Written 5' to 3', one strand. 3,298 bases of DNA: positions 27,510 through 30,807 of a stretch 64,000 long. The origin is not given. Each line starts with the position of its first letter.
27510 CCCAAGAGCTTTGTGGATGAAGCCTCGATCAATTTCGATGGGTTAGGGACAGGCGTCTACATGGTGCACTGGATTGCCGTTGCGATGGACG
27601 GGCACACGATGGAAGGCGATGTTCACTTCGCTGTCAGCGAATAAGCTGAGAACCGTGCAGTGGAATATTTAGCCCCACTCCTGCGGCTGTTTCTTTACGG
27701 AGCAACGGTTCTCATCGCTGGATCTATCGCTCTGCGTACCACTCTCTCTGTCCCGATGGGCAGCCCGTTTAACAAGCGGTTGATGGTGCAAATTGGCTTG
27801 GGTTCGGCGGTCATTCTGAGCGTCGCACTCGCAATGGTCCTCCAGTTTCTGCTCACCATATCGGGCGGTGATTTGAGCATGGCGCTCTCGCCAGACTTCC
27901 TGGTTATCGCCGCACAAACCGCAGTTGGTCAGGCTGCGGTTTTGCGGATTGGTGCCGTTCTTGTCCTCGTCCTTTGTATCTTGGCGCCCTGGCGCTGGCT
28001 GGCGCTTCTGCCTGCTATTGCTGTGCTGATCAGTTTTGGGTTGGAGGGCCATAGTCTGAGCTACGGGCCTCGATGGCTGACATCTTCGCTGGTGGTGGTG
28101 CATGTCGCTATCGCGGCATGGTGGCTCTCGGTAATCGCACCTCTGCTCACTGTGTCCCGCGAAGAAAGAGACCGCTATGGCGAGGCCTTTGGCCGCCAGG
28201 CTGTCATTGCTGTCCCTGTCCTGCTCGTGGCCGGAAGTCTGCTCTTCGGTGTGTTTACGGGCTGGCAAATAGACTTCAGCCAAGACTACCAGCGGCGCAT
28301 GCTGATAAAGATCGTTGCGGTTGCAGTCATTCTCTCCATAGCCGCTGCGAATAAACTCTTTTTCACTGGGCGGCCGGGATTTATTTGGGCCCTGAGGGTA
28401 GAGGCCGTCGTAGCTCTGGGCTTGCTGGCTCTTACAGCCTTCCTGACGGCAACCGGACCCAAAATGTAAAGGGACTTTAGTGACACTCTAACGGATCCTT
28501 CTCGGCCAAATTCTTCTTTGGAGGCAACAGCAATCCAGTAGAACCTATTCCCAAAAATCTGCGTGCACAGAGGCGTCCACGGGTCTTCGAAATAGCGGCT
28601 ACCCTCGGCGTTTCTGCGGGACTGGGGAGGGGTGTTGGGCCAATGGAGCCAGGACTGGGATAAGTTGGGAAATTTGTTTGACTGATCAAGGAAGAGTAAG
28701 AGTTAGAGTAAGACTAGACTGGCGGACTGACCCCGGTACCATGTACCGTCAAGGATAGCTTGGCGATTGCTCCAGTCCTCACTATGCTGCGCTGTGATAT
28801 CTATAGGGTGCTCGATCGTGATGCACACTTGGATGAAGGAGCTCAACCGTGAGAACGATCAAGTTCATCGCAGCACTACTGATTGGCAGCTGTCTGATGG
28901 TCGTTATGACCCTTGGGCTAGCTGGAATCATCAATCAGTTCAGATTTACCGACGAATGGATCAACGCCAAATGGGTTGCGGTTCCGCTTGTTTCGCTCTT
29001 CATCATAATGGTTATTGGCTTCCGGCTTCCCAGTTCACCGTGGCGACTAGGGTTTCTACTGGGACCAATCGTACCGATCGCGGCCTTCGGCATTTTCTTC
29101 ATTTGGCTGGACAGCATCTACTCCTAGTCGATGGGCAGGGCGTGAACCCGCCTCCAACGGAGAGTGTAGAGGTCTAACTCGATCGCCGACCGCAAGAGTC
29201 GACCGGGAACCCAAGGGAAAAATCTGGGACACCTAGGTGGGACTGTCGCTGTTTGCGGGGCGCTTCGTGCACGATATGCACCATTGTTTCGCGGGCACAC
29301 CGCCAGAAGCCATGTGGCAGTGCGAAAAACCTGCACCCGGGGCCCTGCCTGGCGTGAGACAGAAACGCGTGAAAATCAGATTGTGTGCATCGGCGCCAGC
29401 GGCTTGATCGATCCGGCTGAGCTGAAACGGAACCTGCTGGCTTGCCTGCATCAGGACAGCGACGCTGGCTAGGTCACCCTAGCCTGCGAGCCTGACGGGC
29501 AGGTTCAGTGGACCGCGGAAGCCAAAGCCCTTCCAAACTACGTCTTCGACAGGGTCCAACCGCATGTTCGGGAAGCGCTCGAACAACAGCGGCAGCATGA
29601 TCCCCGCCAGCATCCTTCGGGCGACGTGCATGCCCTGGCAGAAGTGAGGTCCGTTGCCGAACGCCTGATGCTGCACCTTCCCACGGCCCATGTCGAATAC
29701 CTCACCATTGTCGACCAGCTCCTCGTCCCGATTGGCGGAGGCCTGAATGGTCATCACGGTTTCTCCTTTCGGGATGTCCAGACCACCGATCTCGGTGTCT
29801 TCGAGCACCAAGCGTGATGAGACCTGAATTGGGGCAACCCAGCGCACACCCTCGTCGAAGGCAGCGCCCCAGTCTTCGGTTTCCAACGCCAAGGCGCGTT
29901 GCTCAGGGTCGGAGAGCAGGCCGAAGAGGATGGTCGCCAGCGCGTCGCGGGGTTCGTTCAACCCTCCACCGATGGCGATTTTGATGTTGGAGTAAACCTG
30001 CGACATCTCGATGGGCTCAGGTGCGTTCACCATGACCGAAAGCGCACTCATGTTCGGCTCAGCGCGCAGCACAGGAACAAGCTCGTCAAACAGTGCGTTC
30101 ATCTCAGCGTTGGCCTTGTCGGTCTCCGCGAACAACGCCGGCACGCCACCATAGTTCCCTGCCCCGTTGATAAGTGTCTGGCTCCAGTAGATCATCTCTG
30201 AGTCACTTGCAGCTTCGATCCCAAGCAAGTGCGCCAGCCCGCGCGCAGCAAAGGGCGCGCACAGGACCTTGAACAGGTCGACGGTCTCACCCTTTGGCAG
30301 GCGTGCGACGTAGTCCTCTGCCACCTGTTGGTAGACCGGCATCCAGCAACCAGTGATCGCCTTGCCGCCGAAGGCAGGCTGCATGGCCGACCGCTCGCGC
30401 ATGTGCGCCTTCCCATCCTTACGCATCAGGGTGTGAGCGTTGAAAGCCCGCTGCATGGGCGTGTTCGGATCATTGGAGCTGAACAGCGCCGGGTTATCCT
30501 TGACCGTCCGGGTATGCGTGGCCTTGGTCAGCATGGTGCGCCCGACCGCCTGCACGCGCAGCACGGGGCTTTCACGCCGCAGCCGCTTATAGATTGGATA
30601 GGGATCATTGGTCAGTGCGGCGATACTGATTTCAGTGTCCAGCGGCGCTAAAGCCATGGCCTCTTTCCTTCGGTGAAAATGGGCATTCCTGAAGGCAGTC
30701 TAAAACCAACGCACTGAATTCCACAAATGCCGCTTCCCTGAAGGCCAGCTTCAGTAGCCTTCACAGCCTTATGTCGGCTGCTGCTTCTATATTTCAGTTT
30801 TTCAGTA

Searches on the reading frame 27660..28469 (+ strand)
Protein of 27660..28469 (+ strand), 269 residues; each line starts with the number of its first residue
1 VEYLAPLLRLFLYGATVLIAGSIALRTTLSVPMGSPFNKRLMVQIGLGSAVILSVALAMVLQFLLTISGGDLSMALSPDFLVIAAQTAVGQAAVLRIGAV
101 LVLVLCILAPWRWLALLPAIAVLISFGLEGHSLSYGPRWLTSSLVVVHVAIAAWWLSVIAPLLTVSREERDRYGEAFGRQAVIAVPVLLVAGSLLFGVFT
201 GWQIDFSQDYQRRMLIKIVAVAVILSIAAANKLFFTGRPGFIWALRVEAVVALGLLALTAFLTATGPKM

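Call 10: search_protein_families(library=pfam, proteins=[window:27660-28469:+], max_evalue=0.00001)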
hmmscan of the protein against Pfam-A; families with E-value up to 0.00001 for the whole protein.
window:27660-28469:+ (269 aa): 1 family
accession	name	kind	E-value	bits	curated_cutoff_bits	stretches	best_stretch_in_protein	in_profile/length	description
PF05425.18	CopD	-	8.8e-06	26.5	32.1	1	175-262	5-105/105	Copper resistance protein D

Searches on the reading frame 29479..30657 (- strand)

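Call 10: search_protein_families(library=pfam, proteins=[window:29479-30657:-], max_evalue=0.00001)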
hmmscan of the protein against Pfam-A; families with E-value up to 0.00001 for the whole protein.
window:29479-30657:- (392 aa): 1 family
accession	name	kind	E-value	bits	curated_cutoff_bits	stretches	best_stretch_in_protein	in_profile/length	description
PF00067.27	p450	-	1.1e-14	54.5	22.8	1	268-362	329-432/462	Cytochrome P450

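Call 68: search_protein_families(library=ncbifam, proteins=[window:29479-30657:-], max_evalue=1e-20)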
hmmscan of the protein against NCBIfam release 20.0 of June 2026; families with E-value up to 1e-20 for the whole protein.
window:29479-30657:- (392 aa): 4 families
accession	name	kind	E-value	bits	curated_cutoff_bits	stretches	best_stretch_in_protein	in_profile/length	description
TIGR04538.1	P450_cycloAA_1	subfamily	9.9e-31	107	500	1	14-389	6-393/395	cytochrome P450, cyclodipeptide synthase-associated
NF041802.1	P450_SolI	exception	1.4e-23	83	850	1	78-364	110-397/424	solanimycin biosynthesis cytochrome P450 SolI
TIGR04515.1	P450_rel_GT_act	subfamily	4.5e-23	82.3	343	1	14-366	28-363/386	P450-derived glycosyltransferase activator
TIGR04458.1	CYP450_TxtE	equivalog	1.5e-21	76.5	500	0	266-390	279-402/403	4-nitrotryptophan synthase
